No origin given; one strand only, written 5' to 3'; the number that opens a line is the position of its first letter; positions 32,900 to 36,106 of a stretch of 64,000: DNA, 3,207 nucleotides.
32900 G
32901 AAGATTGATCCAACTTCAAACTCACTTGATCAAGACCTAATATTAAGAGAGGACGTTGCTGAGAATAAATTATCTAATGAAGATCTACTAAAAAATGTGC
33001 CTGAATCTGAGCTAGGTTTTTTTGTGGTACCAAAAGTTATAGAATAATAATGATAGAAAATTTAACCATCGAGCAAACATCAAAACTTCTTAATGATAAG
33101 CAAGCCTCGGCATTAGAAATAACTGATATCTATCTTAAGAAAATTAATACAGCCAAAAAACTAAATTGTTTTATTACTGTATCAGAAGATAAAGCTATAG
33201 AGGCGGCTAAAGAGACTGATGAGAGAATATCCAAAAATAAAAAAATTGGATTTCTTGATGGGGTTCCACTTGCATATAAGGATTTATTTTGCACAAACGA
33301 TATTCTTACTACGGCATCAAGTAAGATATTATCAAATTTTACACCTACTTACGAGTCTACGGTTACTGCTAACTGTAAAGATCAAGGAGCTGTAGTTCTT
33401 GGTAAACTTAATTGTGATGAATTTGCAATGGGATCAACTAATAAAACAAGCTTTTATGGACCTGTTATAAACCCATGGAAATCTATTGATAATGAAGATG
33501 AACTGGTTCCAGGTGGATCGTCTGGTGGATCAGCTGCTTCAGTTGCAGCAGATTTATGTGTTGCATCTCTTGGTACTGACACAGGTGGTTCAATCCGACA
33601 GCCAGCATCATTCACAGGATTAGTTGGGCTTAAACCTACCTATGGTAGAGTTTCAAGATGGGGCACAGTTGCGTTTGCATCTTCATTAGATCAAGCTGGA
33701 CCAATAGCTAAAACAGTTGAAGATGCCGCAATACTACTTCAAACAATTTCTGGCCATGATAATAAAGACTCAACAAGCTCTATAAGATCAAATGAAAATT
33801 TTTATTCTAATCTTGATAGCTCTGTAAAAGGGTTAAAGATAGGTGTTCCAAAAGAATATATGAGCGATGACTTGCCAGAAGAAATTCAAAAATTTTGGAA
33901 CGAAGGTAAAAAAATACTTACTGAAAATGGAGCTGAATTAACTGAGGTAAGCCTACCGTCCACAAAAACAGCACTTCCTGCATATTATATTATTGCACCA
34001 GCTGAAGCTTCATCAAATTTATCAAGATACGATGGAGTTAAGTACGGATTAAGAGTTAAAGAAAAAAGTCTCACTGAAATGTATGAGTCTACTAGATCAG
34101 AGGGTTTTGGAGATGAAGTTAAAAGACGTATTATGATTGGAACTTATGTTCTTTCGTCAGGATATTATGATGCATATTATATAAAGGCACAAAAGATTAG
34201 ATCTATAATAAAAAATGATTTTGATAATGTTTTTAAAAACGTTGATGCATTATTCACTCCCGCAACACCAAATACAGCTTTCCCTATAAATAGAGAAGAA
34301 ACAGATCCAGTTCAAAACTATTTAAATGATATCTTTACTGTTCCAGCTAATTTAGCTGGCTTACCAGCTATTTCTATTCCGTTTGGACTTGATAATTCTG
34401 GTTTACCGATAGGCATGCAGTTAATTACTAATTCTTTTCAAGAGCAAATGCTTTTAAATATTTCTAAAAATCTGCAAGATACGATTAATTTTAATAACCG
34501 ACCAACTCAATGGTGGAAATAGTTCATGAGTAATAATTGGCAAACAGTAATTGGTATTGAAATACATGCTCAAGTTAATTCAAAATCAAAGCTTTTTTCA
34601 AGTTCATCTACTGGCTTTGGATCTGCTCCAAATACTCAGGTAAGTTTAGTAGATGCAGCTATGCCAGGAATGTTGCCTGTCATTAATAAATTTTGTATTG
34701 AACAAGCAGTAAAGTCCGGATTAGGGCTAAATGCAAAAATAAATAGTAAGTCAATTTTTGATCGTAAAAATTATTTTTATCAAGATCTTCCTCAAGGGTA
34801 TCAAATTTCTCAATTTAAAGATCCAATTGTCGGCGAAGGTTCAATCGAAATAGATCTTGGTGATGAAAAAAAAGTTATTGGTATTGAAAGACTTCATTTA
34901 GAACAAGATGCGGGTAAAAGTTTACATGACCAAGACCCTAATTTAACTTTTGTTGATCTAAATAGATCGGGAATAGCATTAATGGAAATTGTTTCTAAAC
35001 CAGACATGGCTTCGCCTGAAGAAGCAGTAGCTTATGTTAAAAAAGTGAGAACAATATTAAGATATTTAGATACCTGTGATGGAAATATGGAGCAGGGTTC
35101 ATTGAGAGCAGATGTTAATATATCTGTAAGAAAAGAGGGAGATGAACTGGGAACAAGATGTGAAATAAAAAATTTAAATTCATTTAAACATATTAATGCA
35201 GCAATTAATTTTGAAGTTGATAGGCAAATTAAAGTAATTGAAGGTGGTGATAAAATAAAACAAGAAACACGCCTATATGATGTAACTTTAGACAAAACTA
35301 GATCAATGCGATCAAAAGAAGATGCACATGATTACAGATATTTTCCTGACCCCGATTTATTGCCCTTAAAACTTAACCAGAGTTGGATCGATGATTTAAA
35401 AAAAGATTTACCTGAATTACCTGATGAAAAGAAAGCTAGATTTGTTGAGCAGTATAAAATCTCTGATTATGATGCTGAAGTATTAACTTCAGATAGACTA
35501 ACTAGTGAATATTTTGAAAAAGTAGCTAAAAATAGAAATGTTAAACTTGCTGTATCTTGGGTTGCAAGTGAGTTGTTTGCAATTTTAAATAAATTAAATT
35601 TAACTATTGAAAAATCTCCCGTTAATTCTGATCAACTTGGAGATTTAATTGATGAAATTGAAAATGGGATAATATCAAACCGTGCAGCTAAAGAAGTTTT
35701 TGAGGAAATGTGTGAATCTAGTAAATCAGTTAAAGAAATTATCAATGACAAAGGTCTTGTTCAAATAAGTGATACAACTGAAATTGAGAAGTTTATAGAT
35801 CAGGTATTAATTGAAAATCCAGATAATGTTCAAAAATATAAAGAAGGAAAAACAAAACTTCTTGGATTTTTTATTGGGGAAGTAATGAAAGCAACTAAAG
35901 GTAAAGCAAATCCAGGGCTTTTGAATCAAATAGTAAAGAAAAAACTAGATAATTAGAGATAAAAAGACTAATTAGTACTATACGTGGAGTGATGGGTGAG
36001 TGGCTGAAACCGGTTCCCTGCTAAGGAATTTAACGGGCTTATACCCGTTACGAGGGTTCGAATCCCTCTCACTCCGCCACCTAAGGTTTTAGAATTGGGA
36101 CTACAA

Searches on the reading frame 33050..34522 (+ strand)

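Call 30: search_protein_families(library=pfam, proteins=[window:33050-34522:+], max_evalue=0.00001)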
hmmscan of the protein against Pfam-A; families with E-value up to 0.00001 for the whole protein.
window:33050-34522:+ (490 aa): 1 family
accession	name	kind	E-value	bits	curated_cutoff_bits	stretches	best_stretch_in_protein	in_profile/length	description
PF01425.27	Amidase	-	4e-151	504.5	27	1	23-469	1-445/445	Amidase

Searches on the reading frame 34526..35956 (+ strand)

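Call 30: search_protein_families(library=pfam, proteins=[window:34526-35956:+], max_evalue=0.00001)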
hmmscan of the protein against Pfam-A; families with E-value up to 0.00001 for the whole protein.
window:34526-35956:+ (476 aa): 2 families
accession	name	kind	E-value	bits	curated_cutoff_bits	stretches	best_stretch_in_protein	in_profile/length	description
PF02934.20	GatB_N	-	5.2e-120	400.2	23.4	1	7-289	1-277/277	GatB/GatE catalytic domain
PF02637.23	GatB_Yqey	-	7.4e-51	172.3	27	1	328-474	1-148/148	GatB domain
